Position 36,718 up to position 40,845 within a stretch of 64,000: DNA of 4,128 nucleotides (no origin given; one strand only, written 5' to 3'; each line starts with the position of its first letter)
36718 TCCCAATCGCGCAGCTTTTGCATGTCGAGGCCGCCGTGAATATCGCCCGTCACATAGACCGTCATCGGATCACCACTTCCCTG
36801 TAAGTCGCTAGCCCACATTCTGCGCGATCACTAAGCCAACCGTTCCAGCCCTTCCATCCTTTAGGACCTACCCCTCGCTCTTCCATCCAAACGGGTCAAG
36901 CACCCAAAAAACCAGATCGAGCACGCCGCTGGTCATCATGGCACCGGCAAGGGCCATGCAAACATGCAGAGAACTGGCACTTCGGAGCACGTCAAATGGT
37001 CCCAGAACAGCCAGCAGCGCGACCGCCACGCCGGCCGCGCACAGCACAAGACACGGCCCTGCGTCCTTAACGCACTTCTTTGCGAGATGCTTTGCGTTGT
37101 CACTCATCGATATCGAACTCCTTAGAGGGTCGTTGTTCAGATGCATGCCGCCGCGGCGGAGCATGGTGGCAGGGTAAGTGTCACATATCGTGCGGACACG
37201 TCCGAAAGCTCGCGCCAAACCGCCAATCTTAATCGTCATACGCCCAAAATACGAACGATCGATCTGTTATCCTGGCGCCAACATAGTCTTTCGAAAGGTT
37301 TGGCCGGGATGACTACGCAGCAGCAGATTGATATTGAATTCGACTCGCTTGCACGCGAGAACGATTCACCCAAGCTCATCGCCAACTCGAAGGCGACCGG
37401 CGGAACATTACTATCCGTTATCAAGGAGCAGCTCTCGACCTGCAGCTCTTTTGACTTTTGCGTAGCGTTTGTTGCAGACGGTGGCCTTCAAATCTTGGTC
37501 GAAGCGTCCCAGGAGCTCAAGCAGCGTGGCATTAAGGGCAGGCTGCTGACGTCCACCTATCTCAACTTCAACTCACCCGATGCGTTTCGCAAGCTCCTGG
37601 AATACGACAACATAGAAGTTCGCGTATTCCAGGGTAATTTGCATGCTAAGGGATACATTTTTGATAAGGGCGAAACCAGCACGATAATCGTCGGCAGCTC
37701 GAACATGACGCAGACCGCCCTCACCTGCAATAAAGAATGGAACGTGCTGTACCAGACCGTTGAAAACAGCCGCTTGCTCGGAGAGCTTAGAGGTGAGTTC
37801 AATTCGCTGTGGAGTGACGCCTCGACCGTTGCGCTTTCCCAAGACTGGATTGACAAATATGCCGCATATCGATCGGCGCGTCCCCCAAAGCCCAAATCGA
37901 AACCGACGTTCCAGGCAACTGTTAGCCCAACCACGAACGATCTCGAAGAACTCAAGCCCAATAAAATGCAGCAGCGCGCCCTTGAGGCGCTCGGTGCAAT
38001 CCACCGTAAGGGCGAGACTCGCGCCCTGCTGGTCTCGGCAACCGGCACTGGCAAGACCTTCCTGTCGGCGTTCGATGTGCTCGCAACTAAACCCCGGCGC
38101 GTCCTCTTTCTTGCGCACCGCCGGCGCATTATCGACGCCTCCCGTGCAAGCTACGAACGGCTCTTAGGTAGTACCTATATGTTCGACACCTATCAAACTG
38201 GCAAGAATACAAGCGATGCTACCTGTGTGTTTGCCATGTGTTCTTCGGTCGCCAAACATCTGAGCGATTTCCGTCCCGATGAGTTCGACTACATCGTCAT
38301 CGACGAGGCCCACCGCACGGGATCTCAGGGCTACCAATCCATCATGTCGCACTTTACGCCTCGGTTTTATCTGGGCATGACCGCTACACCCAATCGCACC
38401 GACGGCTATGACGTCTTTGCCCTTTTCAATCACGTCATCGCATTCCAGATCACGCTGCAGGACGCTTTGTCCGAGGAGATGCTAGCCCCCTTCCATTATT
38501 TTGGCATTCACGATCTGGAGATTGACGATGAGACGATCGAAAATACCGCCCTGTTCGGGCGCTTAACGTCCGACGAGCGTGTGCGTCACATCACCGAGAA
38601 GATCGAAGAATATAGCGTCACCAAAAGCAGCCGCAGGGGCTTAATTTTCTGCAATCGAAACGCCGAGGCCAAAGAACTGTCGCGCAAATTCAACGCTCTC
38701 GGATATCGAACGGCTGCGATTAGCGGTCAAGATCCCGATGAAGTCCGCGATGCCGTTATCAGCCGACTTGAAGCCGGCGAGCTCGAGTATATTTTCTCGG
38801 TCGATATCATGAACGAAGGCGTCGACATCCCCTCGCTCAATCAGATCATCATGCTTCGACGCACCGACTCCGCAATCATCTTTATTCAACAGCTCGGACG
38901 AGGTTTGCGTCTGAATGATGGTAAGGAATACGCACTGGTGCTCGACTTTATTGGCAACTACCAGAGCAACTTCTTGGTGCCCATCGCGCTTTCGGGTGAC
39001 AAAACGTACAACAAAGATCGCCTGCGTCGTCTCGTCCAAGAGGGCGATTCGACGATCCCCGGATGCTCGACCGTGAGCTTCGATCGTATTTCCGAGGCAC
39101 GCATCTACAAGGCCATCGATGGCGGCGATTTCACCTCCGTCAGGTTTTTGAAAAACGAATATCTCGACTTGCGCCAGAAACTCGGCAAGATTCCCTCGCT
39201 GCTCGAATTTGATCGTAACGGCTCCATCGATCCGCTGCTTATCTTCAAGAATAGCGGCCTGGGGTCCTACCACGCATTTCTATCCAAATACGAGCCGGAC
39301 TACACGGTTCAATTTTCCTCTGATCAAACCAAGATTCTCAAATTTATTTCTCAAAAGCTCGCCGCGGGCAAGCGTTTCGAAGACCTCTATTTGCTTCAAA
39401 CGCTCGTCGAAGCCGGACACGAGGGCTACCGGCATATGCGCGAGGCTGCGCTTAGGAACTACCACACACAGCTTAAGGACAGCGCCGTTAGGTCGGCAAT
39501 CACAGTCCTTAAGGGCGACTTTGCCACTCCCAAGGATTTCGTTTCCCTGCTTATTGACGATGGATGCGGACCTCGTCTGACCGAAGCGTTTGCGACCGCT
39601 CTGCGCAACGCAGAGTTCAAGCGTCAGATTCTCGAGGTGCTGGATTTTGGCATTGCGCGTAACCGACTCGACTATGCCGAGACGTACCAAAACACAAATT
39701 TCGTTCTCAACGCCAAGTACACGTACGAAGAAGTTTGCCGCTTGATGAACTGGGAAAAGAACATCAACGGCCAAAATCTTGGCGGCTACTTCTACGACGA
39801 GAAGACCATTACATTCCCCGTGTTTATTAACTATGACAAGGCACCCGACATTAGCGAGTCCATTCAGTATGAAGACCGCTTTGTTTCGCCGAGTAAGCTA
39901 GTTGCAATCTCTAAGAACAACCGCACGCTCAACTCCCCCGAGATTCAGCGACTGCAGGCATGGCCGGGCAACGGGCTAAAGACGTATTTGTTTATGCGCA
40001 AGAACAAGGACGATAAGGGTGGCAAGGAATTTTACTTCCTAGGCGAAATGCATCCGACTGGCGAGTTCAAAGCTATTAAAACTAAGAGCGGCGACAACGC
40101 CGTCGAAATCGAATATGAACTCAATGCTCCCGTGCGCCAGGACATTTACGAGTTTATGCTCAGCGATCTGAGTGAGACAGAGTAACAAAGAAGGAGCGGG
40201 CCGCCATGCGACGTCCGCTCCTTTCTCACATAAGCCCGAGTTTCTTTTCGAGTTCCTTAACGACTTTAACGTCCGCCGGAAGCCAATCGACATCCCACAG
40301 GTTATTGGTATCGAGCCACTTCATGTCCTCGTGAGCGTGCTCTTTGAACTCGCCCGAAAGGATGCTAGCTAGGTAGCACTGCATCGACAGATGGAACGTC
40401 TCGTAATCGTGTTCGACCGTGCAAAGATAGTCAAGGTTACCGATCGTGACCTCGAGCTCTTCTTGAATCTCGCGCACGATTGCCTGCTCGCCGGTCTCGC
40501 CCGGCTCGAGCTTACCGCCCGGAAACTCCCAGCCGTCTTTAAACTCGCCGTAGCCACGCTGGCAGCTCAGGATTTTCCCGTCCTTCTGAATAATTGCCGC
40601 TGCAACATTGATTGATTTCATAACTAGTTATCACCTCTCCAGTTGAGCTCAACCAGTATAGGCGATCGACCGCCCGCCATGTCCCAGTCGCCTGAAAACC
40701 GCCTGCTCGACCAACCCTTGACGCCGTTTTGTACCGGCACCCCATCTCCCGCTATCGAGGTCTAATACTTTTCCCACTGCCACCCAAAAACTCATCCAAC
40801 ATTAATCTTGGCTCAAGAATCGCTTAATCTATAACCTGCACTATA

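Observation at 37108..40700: Low-GC islet with a single-polypeptide PLD nuclease - SF2 helicase - DUF3427-like protein plus a NUDIX hydrolase: candidate one-gene defence or restriction-like module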

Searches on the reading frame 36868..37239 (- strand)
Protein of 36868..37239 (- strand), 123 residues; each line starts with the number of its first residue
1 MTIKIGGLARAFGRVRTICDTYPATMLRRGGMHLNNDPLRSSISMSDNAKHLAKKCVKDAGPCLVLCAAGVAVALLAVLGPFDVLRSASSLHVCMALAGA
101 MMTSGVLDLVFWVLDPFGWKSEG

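Call 3: search_protein_families(library=pfam, proteins=[window:36868-37239:-], max_evalue=0.01)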
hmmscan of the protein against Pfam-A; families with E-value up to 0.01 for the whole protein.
window:36868-37239:- (123 aa): 0 families

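Call 4: search_protein_families(library=padloc, proteins=[window:36868-37239:-], max_evalue=0.01)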
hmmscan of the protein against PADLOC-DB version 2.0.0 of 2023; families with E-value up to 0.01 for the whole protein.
window:36868-37239:- (123 aa): 0 families

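Call 5: search_protein_families(library=ncbifam, proteins=[window:36868-37239:-], max_evalue=0.01)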
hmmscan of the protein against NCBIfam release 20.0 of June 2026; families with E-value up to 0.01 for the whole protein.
window:36868-37239:- (123 aa): 0 families

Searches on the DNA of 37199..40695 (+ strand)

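Call 44: search_dna_similar(query=window:37199-40695:+, collection=plasmids, mode=distant, max_rows=10)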
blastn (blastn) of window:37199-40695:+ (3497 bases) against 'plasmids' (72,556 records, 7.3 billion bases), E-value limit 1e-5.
Records with a match: 6; places in all: 6; records where one place covers at least 80% of the query: 0.
Best place of each record, by identity: 60-80% 6.
By first word of the organism name: Hymenobacter 1; Limosilactobacillus 1; Butyrivibrio 1; Selenomonas 1; Aeromonas 1; Sphingomonas 1.
By predicted mobility (MOB-suite, as given by PLSDB): non-mobilizable 4; mobilizable 2.
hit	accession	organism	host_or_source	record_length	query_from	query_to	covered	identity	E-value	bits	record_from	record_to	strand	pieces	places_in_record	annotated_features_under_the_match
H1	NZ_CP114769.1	Hymenobacter canadensis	whole organism,lake water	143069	1086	1792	12%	68.1%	1e-12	151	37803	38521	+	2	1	DEAD/DEAH box helicase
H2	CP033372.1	Limosilactobacillus fermentum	Cow,cell culture,Fresh milk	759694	1585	1762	5%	69.7%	5e-11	79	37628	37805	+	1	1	none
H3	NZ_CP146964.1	Butyrivibrio fibrisolvens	Bovinae,Bovine rumen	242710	3257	3364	3%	76.1%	2e-9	73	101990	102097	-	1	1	(deoxy)nucleoside triphosphate pyrophosphohydrolase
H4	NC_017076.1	Selenomonas ruminantium subsp. lactilytica TAM6421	-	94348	3260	3368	3%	74.5%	2e-8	70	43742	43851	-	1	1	(deoxy)nucleoside triphosphate pyrophosphohydrolase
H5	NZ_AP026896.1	Aeromonas caviae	Microbe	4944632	3249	3326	2%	79.5%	2e-8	70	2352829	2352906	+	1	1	none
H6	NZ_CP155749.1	Sphingomonas parapaucimobilis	Chinese cabbage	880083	3255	3333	2%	77.2%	4e-6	63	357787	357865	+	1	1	(deoxy)nucleoside triphosphate pyrophosphohydrolase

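Call 47: get_annotated_region(hit=H3, flank=5000)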
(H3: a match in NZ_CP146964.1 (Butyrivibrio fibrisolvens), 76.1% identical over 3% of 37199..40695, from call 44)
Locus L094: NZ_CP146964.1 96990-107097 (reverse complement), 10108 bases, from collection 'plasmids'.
description: Butyrivibrio fibrisolvens strain D1 plasmid pNP243, complete sequence
organism: Butyrivibrio fibrisolvens (NCBI taxid 831)
taxonomy: Bacteria; Bacillota; Clostridia; Lachnospirales; Lachnospiraceae; Butyrivibrio; Butyrivibrio fibrisolvens
host: -; source: Bovinae,Bovine rumen; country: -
typing (MOB-suite, as given by PLSDB): non-mobilizable
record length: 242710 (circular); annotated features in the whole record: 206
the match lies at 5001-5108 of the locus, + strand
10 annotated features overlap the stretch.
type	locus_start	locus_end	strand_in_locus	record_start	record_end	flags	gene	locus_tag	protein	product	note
CDS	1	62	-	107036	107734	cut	-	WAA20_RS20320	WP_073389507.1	response regulator transcription factor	GO:0000160 - phosphorelay signal transduction system [Evidence IEA]; GO:0006355 - regulation of DNA-templated ...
CDS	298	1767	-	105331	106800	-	-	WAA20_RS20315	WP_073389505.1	methyl-accepting chemotaxis protein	GO:0007165 - signal transduction [Evidence IEA]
CDS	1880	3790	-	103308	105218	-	-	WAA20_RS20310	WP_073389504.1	AAA family ATPase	-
CDS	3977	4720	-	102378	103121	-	-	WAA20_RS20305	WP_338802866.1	YwaF family protein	-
CDS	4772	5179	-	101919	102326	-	-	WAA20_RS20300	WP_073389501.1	(deoxy)nucleoside triphosphate pyrophosphohydrolase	-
CDS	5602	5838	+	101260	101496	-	-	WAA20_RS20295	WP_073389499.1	GlsB/YeaQ/YmgE family stress response membrane protein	-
CDS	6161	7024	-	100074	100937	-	-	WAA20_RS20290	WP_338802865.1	DegV family protein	-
CDS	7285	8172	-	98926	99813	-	-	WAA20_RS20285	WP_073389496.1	cation transporter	GO:0006812 - monoatomic cation transport [Evidence IEA]; GO:0055085 - transmembrane transport [Evidence IEA]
CDS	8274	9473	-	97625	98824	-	-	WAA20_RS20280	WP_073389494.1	hypothetical protein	-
CDS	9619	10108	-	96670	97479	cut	-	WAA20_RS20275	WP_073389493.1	response regulator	GO:0000160 - phosphorelay signal transduction system [Evidence IEA]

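Call 48: get_annotated_region(hit=H4, flank=5000)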
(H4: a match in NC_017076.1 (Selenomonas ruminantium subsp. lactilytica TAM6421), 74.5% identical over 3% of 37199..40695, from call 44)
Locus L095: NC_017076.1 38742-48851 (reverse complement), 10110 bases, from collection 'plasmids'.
description: Selenomonas ruminantium subsp. lactilytica TAM6421 plasmid pSRC2, complete sequence
organism: Selenomonas ruminantium subsp. lactilytica TAM6421 (NCBI taxid 927704)
taxonomy: Bacteria; Bacillota; Negativicutes; Selenomonadales; Selenomonadaceae; Selenomonas; Selenomonas ruminantium; Selenomonas ruminantium subsp. lactilytica TAM6421
host: -; source: -; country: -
typing (MOB-suite, as given by PLSDB): non-mobilizable
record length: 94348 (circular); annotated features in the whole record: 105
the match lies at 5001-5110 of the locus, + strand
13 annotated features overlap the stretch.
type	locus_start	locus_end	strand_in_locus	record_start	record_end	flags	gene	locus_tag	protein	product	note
CDS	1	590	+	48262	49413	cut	-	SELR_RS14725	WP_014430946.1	glycerate kinase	-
CDS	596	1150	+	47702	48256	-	-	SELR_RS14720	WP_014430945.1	hypothetical protein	-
CDS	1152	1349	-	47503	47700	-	-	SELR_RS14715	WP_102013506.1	hypothetical protein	-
CDS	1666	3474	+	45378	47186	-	-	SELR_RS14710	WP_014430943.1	DUF262 domain-containing protein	-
CDS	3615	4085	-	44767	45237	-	-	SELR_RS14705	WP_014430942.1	nucleoside 2-deoxyribosyltransferase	-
CDS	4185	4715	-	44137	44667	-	-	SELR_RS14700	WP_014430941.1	hypothetical protein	-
CDS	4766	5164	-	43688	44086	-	-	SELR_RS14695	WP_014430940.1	(deoxy)nucleoside triphosphate pyrophosphohydrolase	-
CDS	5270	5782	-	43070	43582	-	-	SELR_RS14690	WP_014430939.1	AAA family ATPase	-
CDS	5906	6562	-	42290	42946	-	-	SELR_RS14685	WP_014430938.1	vWA domain-containing protein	-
CDS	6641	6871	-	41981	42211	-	-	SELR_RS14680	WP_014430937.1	hypothetical protein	-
CDS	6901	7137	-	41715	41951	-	-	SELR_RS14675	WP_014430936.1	hypothetical protein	-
CDS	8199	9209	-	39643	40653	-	-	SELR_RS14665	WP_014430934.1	macro domain-containing protein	-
CDS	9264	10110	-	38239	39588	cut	-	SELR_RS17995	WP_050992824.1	endonuclease/exonuclease/phosphatase family protein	-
